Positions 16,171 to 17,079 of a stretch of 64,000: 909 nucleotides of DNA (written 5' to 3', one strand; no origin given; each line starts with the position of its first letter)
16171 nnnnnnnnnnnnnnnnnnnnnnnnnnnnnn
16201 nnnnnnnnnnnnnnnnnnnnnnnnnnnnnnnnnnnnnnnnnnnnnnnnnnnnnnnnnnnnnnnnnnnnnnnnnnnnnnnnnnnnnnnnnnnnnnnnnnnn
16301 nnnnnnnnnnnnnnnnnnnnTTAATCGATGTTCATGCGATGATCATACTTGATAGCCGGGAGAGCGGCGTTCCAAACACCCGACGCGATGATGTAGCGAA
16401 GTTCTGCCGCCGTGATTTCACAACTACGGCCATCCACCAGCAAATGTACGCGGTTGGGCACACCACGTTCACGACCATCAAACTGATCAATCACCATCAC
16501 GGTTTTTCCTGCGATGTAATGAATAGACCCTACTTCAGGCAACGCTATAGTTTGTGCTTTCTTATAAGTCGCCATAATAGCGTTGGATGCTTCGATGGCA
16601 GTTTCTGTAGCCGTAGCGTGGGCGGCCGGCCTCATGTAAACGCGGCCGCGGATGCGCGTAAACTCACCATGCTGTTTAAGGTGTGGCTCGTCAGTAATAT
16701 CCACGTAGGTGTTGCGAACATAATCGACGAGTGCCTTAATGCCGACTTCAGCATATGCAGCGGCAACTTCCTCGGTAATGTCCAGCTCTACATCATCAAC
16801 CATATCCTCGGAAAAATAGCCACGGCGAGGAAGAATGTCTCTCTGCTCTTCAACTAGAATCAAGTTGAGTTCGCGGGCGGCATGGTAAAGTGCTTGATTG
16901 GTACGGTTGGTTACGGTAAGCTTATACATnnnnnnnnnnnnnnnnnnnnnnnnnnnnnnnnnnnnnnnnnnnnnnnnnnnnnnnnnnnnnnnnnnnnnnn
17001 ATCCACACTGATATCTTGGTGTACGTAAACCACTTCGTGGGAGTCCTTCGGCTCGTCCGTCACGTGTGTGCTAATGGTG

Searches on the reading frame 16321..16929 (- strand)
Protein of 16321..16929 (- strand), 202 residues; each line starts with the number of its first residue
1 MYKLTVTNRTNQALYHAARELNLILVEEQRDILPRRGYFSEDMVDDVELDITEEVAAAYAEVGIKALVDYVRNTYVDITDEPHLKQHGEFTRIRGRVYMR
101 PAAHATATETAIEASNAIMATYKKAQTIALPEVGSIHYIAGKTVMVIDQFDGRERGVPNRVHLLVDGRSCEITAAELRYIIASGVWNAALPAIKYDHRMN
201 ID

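Call 36: search_dna_similar(query=window:16321-16929:-, collection=phages, mode=protein, max_evalue=0.001, max_rows=10)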
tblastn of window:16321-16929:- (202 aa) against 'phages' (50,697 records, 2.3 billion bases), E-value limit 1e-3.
No match.

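Call 72: search_protein_families(library=phrogs, proteins=[window:16321-16929:-], max_evalue=0.01)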
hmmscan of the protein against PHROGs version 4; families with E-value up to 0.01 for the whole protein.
window:16321-16929:- (202 aa): 0 families

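Call 73: search_protein_families(library=pfam, proteins=[window:16321-16929:-], max_evalue=0.01)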
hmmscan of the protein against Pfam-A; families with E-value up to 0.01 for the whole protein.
window:16321-16929:- (202 aa): 0 families
